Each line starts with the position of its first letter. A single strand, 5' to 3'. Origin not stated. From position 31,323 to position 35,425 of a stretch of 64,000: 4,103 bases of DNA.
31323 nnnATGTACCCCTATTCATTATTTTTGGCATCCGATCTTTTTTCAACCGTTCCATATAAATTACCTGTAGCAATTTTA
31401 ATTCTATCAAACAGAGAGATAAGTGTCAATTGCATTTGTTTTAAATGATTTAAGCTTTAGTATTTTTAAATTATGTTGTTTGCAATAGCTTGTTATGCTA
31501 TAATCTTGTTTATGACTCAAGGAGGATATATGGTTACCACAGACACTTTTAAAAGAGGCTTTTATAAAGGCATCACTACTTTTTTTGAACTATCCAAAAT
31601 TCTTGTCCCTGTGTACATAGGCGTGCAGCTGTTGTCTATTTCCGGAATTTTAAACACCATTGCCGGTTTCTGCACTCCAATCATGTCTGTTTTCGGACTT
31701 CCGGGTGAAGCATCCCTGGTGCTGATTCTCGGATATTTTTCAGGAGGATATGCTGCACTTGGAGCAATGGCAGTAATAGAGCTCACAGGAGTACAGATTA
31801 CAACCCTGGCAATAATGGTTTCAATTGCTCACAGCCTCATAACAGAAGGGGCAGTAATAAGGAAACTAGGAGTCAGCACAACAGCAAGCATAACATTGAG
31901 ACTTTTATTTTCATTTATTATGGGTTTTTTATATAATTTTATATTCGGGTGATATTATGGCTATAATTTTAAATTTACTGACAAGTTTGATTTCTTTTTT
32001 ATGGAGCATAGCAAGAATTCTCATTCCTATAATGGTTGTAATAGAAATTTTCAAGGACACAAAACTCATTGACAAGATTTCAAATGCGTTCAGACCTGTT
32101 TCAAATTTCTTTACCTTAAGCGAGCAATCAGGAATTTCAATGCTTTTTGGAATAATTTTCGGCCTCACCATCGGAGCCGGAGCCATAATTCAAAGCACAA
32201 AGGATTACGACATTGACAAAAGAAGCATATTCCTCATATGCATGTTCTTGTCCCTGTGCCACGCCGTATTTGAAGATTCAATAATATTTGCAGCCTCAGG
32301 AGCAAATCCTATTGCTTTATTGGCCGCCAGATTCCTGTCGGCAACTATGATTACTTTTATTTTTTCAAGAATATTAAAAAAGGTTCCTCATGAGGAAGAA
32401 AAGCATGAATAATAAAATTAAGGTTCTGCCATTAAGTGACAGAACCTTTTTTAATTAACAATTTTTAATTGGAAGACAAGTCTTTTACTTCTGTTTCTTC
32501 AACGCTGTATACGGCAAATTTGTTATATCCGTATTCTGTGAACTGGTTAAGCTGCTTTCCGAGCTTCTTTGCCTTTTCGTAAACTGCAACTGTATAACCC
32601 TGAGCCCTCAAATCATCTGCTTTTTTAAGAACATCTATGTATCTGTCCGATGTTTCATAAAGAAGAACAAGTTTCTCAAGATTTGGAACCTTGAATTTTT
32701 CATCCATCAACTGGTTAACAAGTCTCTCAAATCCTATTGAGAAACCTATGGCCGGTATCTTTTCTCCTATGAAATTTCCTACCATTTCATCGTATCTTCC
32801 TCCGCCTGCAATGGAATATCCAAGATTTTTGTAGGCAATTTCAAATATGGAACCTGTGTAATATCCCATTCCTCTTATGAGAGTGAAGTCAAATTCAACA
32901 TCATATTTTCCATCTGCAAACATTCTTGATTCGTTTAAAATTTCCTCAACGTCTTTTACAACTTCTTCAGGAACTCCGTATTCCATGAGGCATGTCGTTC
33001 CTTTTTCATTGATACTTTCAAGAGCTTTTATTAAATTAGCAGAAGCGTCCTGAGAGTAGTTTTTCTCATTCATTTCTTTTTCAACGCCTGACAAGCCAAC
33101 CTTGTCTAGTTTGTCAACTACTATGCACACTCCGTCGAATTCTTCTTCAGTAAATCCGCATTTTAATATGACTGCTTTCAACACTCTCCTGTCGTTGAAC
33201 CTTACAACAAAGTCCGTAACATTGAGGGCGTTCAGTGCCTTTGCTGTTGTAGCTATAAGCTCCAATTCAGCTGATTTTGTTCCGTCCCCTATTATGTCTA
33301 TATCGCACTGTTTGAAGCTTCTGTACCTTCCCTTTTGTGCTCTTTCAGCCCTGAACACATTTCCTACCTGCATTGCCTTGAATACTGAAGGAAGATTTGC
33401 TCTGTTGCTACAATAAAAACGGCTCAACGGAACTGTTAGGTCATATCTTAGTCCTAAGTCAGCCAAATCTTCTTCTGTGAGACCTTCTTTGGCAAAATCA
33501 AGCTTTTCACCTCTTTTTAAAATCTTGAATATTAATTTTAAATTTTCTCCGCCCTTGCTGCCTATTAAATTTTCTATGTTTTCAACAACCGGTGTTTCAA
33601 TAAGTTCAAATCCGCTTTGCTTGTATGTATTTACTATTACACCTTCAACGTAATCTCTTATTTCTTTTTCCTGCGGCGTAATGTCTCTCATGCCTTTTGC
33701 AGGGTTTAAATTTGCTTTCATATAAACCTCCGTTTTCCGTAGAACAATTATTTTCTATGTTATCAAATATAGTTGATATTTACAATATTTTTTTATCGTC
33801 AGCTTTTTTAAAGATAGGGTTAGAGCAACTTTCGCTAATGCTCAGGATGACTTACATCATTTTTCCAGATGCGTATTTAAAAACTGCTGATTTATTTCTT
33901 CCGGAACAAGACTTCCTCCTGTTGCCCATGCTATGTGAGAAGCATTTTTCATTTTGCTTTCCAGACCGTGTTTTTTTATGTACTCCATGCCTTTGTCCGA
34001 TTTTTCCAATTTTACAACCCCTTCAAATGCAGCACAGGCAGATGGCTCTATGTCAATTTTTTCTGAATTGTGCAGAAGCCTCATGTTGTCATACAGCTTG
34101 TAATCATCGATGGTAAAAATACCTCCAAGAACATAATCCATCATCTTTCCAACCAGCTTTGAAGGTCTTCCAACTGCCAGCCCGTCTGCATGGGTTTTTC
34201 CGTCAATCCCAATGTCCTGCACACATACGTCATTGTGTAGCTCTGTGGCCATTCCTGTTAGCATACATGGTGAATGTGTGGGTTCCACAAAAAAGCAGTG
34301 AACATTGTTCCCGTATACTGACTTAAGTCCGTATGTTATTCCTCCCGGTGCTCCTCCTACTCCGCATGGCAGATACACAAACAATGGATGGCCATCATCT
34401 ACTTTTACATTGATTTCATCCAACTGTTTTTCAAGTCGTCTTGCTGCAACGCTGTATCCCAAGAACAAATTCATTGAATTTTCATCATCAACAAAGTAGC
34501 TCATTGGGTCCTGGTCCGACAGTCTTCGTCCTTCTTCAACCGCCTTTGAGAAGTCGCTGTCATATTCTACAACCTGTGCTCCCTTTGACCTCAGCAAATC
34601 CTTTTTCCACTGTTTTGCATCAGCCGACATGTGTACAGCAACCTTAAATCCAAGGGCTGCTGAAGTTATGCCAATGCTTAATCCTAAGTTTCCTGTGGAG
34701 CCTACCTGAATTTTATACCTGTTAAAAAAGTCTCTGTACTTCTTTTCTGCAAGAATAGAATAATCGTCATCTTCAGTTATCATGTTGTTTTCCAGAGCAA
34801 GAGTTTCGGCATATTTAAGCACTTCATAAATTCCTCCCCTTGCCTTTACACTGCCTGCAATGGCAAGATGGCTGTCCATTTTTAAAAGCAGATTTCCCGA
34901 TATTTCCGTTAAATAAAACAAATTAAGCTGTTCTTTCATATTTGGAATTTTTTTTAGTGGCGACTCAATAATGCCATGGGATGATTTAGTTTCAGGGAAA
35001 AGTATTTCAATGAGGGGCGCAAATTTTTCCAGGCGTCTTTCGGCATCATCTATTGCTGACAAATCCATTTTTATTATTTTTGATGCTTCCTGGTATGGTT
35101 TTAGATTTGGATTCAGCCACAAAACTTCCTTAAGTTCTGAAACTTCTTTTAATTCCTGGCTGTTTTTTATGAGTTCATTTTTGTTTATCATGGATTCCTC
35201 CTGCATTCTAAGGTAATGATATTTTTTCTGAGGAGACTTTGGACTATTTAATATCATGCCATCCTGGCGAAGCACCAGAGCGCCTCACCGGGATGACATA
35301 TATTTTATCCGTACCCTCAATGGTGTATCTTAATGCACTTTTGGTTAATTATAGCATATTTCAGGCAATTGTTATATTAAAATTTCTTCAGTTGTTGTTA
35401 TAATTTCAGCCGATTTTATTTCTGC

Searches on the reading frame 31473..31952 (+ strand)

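Call 18: search_protein_families(library=pfam, proteins=[window:31473-31952:+], max_evalue=0.00001)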
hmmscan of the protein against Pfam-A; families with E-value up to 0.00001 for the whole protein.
window:31473-31952:+ (159 aa): 1 family
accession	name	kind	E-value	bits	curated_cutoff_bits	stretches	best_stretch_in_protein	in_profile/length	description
PF07670.19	Gate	-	1.3e-09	38.9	29.6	1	38-132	2-100/104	Nucleoside recognition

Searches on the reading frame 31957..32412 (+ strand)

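Call 18: search_protein_families(library=pfam, proteins=[window:31957-32412:+], max_evalue=0.00001)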
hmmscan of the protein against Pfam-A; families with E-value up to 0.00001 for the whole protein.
window:31957-32412:+ (151 aa): 1 family
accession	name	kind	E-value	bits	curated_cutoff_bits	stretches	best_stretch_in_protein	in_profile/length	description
PF07670.19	Gate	-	1e-11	45.6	29.6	1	16-105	2-94/104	Nucleoside recognition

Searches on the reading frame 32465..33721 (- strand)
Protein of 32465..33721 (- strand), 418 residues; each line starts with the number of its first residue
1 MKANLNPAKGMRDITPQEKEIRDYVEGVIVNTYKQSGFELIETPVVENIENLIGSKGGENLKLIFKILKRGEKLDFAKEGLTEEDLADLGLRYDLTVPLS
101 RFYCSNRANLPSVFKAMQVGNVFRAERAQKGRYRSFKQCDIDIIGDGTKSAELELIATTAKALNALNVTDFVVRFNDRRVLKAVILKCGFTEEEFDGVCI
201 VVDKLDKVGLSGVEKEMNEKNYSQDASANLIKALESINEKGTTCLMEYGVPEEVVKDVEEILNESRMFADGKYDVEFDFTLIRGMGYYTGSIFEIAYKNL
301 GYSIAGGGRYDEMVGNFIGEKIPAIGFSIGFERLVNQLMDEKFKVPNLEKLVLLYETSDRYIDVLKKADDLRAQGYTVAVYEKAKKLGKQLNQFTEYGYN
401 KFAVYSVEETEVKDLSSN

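Call 16: search_protein_families(library=pfam, proteins=[window:32465-33721:-], max_evalue=0.00001)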
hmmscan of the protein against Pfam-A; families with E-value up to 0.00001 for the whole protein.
window:32465-33721:- (418 aa): 1 family
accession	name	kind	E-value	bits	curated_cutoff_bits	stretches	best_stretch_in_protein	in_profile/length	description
PF13393.11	tRNA-synt_His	-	9.1e-42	143.8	25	1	10-334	1-308/308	Histidyl-tRNA synthetase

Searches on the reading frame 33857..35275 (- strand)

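Call 16: search_protein_families(library=pfam, proteins=[window:33857-35275:-], max_evalue=0.00001)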
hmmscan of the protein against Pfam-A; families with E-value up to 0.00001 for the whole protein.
window:33857-35275:- (472 aa): 1 family
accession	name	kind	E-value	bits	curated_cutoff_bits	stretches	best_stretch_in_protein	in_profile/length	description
PF00291.31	PALP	-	2e-40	139.4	35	1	105-425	8-279/295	Pyridoxal-phosphate dependent enzyme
